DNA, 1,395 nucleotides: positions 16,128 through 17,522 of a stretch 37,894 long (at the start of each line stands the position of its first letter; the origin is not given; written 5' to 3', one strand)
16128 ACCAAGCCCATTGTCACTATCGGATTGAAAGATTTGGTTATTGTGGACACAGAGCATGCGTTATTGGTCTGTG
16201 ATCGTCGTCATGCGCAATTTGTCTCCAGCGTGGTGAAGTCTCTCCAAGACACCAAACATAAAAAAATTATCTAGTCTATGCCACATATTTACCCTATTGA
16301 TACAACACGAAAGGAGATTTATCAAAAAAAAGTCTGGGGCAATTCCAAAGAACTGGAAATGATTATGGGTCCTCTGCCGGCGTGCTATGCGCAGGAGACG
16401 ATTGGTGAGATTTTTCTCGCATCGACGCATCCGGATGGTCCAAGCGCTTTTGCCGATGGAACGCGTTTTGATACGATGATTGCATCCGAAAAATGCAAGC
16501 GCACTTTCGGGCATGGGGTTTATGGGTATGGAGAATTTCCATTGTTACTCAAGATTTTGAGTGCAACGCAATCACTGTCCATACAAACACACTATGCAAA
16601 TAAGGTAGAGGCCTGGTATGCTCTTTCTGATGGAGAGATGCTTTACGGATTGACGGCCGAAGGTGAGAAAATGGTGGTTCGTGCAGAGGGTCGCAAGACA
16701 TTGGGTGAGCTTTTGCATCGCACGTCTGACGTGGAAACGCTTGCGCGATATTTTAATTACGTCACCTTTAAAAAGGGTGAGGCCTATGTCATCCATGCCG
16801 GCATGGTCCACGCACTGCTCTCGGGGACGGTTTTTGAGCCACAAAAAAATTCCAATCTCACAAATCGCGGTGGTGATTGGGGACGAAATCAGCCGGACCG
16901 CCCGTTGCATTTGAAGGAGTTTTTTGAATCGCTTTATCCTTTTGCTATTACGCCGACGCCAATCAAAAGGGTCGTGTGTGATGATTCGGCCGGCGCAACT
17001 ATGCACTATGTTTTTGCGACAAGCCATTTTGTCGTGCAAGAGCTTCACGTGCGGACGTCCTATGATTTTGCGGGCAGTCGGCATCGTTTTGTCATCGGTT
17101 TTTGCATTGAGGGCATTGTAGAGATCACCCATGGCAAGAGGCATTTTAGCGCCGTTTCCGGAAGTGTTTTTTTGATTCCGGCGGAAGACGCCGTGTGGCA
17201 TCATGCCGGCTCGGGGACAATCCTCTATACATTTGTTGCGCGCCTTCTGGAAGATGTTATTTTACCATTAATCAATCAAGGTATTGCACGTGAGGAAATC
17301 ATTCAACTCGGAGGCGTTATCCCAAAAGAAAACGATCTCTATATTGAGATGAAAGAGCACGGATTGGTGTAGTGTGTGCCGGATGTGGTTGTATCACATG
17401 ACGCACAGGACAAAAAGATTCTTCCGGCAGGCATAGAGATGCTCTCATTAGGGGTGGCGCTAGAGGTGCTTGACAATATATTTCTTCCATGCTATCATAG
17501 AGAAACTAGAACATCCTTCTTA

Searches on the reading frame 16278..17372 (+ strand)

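Call 3: search_protein_families(library=pfam, proteins=[window:16278-17372:+], max_evalue=1)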
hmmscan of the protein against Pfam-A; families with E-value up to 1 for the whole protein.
window:16278-17372:+ (364 aa): 5 families
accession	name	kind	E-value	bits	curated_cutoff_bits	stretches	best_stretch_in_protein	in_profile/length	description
PF20511.4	PMI_typeI_cat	-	6.2e-10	39.8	22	1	14-110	7-106/143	Phosphomannose isomerase type I, catalytic domain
PF21621.3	MPI_cupin_dom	-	8.5e-07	29.3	27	1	244-317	5-76/79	Mannose-6-phosphate isomerase, cupin domain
PF11699.14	CENP-C_C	-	0.0022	18.7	29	1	266-303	29-66/85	Mif2/CENP-C like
PF02311.25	AraC_binding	-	0.01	16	21.1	1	268-310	21-63/135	AraC-like ligand binding domain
PF07883.17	Cupin_2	-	0.018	15.2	27.2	0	273-309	21-55/70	Cupin domain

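Call 4: search_protein_families(library=ncbifam, proteins=[window:16278-17372:+], max_evalue=0.1)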
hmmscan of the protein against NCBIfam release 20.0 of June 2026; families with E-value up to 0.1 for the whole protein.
window:16278-17372:+ (364 aa): 2 families
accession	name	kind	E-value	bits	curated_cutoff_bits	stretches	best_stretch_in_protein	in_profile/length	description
TIGR00218.1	manA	equivalog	2.5e-24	86.1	116.2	2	149-303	196-343/359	mannose-6-phosphate isomerase, class I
NF011710.0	PRK15131.1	equivalog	3.7e-10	39.3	571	2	159-317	236-386/391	mannose-6-phosphate isomerase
